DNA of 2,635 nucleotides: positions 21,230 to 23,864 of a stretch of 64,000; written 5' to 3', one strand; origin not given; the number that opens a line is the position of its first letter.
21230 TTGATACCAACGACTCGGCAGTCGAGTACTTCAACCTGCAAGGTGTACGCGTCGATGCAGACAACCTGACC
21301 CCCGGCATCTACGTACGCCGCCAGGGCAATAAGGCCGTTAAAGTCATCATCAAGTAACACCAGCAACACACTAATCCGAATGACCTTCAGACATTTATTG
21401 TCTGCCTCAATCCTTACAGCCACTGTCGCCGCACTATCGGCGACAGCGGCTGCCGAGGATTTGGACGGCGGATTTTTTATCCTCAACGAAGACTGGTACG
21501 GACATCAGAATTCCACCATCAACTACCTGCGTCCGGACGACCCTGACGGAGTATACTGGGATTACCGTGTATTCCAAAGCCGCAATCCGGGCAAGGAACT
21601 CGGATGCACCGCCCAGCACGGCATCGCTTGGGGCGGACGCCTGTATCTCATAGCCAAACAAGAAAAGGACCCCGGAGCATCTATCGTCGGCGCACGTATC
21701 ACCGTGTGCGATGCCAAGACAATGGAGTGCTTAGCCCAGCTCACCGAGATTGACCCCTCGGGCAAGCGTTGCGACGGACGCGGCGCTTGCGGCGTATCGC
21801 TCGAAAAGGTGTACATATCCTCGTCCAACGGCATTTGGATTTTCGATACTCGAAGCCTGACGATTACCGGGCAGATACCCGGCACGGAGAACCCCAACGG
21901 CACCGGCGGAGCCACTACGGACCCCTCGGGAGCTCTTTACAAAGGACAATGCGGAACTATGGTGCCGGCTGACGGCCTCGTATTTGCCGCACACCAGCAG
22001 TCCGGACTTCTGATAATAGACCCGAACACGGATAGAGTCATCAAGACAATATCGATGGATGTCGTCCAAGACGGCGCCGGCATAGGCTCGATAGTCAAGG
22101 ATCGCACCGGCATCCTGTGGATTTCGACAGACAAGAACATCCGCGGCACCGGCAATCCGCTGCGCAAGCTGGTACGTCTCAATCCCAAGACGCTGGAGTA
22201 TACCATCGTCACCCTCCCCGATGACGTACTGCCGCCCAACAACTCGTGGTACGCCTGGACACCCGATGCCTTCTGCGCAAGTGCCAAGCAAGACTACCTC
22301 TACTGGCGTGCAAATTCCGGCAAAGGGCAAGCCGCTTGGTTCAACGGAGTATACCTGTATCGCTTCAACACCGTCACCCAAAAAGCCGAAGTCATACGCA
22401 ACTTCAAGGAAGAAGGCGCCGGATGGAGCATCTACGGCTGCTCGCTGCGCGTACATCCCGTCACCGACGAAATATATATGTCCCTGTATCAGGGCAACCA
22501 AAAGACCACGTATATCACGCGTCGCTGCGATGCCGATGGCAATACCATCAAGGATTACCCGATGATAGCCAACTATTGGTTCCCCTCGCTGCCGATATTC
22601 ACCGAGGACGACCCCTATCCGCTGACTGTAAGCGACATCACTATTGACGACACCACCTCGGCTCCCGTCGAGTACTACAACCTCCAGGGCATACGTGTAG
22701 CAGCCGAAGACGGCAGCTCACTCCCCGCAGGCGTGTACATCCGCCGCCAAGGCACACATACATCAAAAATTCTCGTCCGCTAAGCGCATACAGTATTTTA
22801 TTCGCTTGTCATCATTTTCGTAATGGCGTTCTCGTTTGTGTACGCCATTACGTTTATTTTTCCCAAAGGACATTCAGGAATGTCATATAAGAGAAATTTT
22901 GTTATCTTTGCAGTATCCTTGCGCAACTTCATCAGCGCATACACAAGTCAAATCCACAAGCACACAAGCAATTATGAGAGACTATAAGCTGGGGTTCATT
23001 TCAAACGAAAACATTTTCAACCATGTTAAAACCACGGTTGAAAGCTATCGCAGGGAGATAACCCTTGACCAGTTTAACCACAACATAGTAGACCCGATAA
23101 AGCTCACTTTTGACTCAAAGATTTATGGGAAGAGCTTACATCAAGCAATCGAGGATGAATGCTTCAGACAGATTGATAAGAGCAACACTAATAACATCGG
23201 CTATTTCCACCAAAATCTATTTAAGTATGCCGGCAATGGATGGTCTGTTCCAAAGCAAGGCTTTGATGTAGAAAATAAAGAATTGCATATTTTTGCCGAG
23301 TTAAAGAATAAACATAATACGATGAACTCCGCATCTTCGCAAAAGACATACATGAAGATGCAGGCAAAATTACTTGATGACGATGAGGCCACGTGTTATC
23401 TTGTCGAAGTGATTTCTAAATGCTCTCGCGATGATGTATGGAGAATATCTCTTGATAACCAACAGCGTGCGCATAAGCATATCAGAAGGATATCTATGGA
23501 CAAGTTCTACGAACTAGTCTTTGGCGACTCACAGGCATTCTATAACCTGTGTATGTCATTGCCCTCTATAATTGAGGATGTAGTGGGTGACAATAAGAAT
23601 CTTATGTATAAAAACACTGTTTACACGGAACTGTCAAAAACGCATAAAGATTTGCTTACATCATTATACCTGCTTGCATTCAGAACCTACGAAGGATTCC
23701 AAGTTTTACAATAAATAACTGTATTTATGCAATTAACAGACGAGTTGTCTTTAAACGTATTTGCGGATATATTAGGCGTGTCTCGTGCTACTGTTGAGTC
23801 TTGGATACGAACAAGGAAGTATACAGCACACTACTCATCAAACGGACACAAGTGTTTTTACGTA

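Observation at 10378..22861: B12-riboswitch-led seven-gene block combining a BtuB-like transporter with four T9SS-sorted proteins: a candidate secreted corrinoid-capture system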

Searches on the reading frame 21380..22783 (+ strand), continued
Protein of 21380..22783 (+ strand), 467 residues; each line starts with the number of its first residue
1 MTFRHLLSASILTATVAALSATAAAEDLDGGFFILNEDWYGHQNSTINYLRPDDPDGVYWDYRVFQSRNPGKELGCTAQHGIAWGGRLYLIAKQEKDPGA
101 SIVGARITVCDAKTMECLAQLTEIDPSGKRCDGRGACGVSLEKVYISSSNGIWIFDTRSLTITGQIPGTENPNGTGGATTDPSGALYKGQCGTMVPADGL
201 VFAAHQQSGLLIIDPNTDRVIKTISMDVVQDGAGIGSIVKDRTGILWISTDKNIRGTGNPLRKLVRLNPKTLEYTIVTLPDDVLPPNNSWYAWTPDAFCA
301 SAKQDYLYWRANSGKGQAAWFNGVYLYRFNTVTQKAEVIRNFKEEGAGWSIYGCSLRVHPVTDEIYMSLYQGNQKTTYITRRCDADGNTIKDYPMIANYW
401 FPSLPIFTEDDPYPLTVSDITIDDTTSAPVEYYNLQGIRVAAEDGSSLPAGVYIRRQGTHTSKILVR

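Call 77: search_protein_families(library=pfam, proteins=[L020:510-1721:+, L020:2213-3136:+, L020:3151-7005:+, L020:7016-8416:+], max_evalue=0.01)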
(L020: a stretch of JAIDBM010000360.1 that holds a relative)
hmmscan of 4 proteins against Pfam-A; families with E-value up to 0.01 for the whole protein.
L020:510-1721:+ (403 aa): 1 family
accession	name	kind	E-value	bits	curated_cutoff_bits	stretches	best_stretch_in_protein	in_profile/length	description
PF07690.21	MFS_1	-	1.7e-38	132.9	33.4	2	21-250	2-233/347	Major Facilitator Superfamily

L020:2213-3136:+ (307 aa): 0 families

L020:3151-7005:+ (1284 aa): 2 families
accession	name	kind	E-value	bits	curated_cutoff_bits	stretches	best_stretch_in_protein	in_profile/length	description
PF16819.11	DUF5074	-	7e-86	288.9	27.2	1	758-1102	1-351/353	Domain of unknown function (DUF5074)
PF13306.12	LRR_5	-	7.4e-45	152.4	27.7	2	170-302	3-123/127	BspA type Leucine rich repeat region (6 copies)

L020:7016-8416:+ (466 aa): 1 family
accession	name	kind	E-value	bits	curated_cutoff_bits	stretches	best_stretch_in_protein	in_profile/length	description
PF16819.11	DUF5074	-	2e-115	386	27.2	1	29-405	2-353/353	Domain of unknown function (DUF5074)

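Call 78: fold_search(model_id=the predicted structure, library=pdb)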
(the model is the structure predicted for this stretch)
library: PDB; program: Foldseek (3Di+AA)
matches with E <= 10: 1778; with E <= 0.001: 1471
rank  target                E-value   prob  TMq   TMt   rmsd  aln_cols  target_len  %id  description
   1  8bmz_B                1.5e-17  1.00  0.55  0.75   5.0       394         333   21  Bacteroides thetaiotaomicron surface lipoprotein BT1954 bound to adenosylcobalamin (released 2023-08-16)
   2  8bai_B                3.6e-17  1.00  0.57  0.80   4.6       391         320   20  The surface-exposed lipo-protein of BtuG2 in complex with cyanocobalamin. (released 2023-10-25)
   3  8bmy_A                4.6e-17  1.00  0.56  0.76   4.6       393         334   21  Bacteroides thetaiotaomicron surface lipoprotein bound to cyanocobalamin (released 2023-08-16)
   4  8bmx_D                1.0e-16  1.00  0.58  0.79   3.6       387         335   20  Bacteroides thetaiotaomicron B12 TonB dependent transporter in complex with a surface lipoprotein (released 2023-09-20)
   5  8bn0                  1.6e-16  1.00  0.56  0.75   4.0       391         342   21  Bacteroides thetaiotaomicron surface protein BT1954 bound to (released 2023-08-16)
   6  8bai_A                1.7e-16  1.00  0.55  0.78   4.5       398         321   20  The surface-exposed lipo-protein of BtuG2 in complex with cyanocobalamin. (released 2023-10-25)
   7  9s6c_A                3.1e-15  1.00  0.57  0.76   4.6       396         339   18  B12 Binding protein - BtuK1 (released 2025-09-17)
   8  9s6c_B                1.3e-14  1.00  0.56  0.76   4.8       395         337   18  B12 Binding protein - BtuK1 (released 2025-09-17)
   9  9s6c_C                3.3e-14  1.00  0.56  0.75   4.8       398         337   18  B12 Binding protein - BtuK1 (released 2025-09-17)
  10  8blw_B                1.9e-12  1.00  0.57  0.44   8.6       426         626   16  Vitamin B12 transporter BtuB1 with lipoprotein BtuG1 from B. theta (released 2023-08-16)
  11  8ptf                  4.8e-12  1.00  0.53  0.71   7.3       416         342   15  The surface-exposed lipo-protein of BtuG2 in complex with cyanocobalamin. (released 2024-07-24)
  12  8ptd                  5.6e-12  1.00  0.53  0.71   6.9       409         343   15  The surface-exposed lipo-protein of BtuG1 in complex with cyanocobalamin. (released 2024-07-24)
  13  4l7b_B                1.4e-09  1.00  0.39  0.57   7.2       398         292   12  Structure of keap1 kelch domain with (1S,2R)-2-{[(1S)-1-[(1,3-dioxo-1,3-dihydro-2H-isoindol-2-yl)methyl]-3,4-dihydrois (released 2014-02-19)
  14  9qdu_A                1.6e-09  1.00  0.38  0.57   7.3       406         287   11  KEAP1 complexed to cyclic peptide 30 (released 2026-03-18)
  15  3ii7                  2.4e-09  1.00  0.39  0.58   6.1       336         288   18  Crystal structure of the kelch domain of human KLHL7 (released 2009-08-25)
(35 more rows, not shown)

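Call 106: find_encoding_contigs(protein=window:21380-22783:+, flank=10000, max_places=3)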
Protein window:21380-22783:+ (467 aa): 23 contigs read that carry it; 3 places shown.
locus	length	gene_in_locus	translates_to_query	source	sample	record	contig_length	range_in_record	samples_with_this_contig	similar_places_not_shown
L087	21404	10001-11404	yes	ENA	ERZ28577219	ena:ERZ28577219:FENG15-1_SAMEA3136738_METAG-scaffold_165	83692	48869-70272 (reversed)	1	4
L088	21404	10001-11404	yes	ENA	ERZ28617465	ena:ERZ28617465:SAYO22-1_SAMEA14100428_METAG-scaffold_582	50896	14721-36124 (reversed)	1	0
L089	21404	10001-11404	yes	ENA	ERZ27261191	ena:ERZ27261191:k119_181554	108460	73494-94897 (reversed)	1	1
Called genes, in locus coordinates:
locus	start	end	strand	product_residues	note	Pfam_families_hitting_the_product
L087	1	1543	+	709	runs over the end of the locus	PF07715:Plug, PF00593:TonB_dep_Rec_b-barrel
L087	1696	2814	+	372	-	PF16819:DUF5074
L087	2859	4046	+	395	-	-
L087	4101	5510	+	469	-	PF16819:DUF5074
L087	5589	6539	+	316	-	-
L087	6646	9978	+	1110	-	PF13306:LRR_5, PF16819:DUF5074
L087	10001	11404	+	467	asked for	PF16819:DUF5074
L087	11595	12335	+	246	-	PF09553:RE_Eco47II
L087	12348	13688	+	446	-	PF00145:DNA_methylase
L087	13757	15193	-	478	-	PF13229:Beta_helix (faint)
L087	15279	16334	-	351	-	-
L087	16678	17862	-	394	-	PF13173:AAA_14, PF13401:AAA_22 (faint), PF13635:DUF4143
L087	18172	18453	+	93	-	-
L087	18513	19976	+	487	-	PF04326:SLFN_AlbA_2, PF13749:HATPase_c_4, PF21247:Fic-like_C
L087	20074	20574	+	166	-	PF00383:dCMP_cyt_deam_1 (faint)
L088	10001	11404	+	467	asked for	PF16819:DUF5074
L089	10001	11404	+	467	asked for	PF16819:DUF5074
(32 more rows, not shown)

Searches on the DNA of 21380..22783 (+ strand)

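Call 48: search_rna_families(sources=[L004, L006], threshold=gathering)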
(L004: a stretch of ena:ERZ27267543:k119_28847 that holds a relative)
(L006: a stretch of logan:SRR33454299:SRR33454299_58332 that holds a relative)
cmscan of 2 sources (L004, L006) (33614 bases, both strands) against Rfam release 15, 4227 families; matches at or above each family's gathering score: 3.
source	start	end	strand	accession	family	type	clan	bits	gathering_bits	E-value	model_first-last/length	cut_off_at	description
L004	1229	1412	+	RF00174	Cobalamin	Cis-reg; riboswitch;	CL00101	82.3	31.5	5.2e-19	1-189/189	no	Cobalamin riboswitch aptamer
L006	66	286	+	RF00174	Cobalamin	Cis-reg; riboswitch;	CL00101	63.9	31.5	9.1e-14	1-189/189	no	Cobalamin riboswitch aptamer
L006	3803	3952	+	RF00174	Cobalamin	Cis-reg; riboswitch;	CL00101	58.3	31.5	3.6e-12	46-168/189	no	Cobalamin riboswitch aptamer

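Call 75: search_rna_families(sources=[L020, L056, L012, L008], threshold=gathering)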
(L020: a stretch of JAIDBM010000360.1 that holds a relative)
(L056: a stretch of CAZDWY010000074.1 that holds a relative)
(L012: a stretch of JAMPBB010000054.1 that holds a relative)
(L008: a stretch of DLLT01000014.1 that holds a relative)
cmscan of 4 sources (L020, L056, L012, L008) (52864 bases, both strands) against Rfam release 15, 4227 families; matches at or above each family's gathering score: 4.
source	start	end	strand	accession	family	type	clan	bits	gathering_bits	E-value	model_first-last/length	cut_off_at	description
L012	117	311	+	RF00174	Cobalamin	Cis-reg; riboswitch;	CL00101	119.3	31.5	2e-29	1-189/189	no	Cobalamin riboswitch aptamer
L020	1867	2050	+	RF00174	Cobalamin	Cis-reg; riboswitch;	CL00101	90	31.5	4.9e-21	1-189/189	no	Cobalamin riboswitch aptamer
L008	658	878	+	RF00174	Cobalamin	Cis-reg; riboswitch;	CL00101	85.6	31.5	9e-20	1-189/189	no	Cobalamin riboswitch aptamer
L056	1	185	+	RF00174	Cobalamin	Cis-reg; riboswitch;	CL00101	76.4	31.5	3.8e-17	34-189/189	5'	Cobalamin riboswitch aptamer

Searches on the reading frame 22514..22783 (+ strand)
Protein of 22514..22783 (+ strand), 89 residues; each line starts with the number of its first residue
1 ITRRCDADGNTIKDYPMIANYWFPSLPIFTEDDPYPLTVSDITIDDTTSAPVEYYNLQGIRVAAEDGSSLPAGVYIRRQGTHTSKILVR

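Call 8: search_protein_families(library=ncbifam, proteins=[window:22514-22783:+], max_evalue=10)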
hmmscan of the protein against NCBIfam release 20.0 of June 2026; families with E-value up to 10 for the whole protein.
window:22514-22783:+ (89 aa): 1 family
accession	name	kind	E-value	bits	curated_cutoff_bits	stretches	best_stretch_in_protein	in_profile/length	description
TIGR04183.1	Por_Secre_tail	domain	0.072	13.1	23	1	42-88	13-71/72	T9SS type A sorting domain-containing protein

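Call 9: search_protein_families(library=pfam, proteins=[window:22514-22783:+], max_evalue=10)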
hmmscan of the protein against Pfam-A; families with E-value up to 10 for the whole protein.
window:22514-22783:+ (89 aa): 1 family
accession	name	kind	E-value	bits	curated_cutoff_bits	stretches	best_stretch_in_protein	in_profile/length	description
PF16819.11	DUF5074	-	2e-05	24.3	27.2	1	3-30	325-353/353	Domain of unknown function (DUF5074)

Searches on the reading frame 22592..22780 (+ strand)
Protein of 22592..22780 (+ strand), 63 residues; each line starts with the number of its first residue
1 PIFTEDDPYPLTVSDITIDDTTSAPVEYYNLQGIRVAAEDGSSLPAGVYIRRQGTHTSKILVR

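Call 37: search_protein_families(library=ncbifam, alignment_id=A1, max_evalue=1)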
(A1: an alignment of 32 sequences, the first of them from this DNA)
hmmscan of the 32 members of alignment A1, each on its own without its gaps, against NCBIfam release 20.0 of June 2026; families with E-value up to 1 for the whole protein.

A. member 1, seq(63 aa): 1 family
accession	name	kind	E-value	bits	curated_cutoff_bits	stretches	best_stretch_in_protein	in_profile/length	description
TIGR04183.1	Por_Secre_tail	domain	0.024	14.6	23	1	16-62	13-71/72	T9SS type A sorting domain-containing protein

B. families by the number of members that match (of 32 scanned): 6 families
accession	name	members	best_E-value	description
TIGR04183.1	Por_Secre_tail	7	1.1e-05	T9SS type A sorting domain-containing protein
NF003165.0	PRK04148.1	1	0.0092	hypothetical protein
NF000127.2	trim_DfrA20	1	0.027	trimethoprim-resistant dihydrofolate reductase DfrA20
NF058604.1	RtpA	1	0.039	anti-TRAP protein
TIGR02594.1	TIGR02594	1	0.044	TIGR02594 family protein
TIGR02998.1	RraA_entero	1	0.085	ribonuclease E activity regulator RraA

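Call 38: search_solved_structures(query=A1, max_evalue=10, show_alignments=2)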
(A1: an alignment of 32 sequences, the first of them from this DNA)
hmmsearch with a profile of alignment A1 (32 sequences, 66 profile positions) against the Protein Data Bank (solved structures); distinct sequences matched with E-value up to 10: 11.
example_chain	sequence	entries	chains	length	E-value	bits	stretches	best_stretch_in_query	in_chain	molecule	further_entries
4kca_A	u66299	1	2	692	0.013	18.1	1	11-57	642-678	Endo-1,5-alpha-L-arabinanase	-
5y1a_A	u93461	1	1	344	0.033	16.9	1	16-56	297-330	35 kDa hemin binding protein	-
8glk_D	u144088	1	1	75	0.09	15.5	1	25-60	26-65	Endonuclease I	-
7pq4_A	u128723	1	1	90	0.12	15.1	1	15-59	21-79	Arginine-specific cysteine proteinase (Arg-gingipain)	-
5hfs_A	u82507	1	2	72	0.13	14.9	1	15-59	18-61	Gingipain R2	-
7jvi_A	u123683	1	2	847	0.18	14.5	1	10-39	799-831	Beta-helix domain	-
2oai_A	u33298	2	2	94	0.28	13.9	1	20-35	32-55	Hemolysin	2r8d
5ag8_A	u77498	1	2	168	0.4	13.4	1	20-59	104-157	GINGIPAIN R2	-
5uyt_A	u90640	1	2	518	0.55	13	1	20-53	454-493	Ice-binding protein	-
5ag9_A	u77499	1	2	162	0.83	12.4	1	16-59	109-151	Gingipain R2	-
2m5y_A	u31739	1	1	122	2.9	10.7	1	6-36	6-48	Putative tuberculin related peptide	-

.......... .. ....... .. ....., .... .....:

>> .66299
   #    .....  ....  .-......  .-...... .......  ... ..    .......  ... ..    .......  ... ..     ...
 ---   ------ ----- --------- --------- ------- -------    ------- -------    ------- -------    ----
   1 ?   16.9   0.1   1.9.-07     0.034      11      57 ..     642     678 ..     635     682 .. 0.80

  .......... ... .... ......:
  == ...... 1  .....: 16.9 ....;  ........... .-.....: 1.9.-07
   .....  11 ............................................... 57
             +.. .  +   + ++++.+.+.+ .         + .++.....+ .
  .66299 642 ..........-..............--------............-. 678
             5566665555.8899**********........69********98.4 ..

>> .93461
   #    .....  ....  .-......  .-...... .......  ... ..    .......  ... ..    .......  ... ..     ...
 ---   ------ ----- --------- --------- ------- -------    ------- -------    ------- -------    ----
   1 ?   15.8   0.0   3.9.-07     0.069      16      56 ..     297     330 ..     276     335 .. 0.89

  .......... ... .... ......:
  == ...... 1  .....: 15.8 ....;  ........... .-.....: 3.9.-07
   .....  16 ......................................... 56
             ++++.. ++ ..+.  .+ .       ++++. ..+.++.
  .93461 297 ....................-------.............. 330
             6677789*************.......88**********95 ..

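Call 79: search_protein_families(library=pfam, alignment_id=A1, max_evalue=1)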
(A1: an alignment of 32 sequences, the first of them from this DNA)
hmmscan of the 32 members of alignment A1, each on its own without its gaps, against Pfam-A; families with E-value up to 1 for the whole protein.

A. member 1, seq(63 aa): 0 families

B. families by the number of members that match (of 32 scanned): 5 families
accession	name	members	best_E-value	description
PF19910.5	DUF6383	3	2.9e-05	Domain of unknown function (DUF6383)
PF18962.6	Por_Secre_tail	3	0.0076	Secretion system C-terminal sorting domain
PF15572.11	Imm45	1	0.026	Immunity protein 45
PF13464.11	RodZ_C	1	0.067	RodZ C-terminal domain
PF07550.17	Shr-like_HID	1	0.092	Heme-binding protein Shr-like, Hb-interacting domain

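Call 105: find_homologous_proteins(query=A1, max_evalue=0.01)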
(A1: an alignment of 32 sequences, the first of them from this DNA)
Query A1 (32 sequences) (63 aa, profile of the alignment): 25 proteins with E <= 0.01 among 2105 candidates.
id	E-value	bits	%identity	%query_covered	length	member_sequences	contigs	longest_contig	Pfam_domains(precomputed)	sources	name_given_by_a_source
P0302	1.9e-14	71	57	78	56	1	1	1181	-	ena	-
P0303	6.3e-14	69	57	81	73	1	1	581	-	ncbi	-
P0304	5.6e-13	66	66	70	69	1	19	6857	-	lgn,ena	-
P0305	5.8e-13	66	62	62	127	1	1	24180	PF02368.25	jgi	-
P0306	1.2e-12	65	63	65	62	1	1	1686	-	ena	-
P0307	1.2e-12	65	90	100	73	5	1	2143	-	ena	-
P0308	1.8e-12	64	66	70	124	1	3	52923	-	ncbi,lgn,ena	-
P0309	3.3e-11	60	64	70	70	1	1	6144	-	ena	-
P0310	8.5e-11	59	58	57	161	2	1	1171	-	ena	-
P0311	2.5e-10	57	51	90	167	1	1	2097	-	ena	-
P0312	1.7e-9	55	60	65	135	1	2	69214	-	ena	-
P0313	9.2e-9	52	53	78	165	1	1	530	-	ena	-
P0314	1.1e-8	52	49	87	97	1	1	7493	-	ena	-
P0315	3.5e-8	51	35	56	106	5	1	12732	-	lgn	-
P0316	4.1e-8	50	35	56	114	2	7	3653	-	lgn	-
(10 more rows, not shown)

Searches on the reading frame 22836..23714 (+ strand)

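Call 29: search_protein_families(library=pfam, proteins=[window:22836-23714:+], max_evalue=0.001)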
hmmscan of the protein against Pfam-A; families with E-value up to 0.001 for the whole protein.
window:22836-23714:+ (292 aa): 1 family
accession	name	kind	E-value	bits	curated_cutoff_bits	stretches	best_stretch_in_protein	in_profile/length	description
PF09553.16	RE_Eco47II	-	2.5e-81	272.5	25.9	1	52-250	1-201/202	Eco47II restriction endonuclease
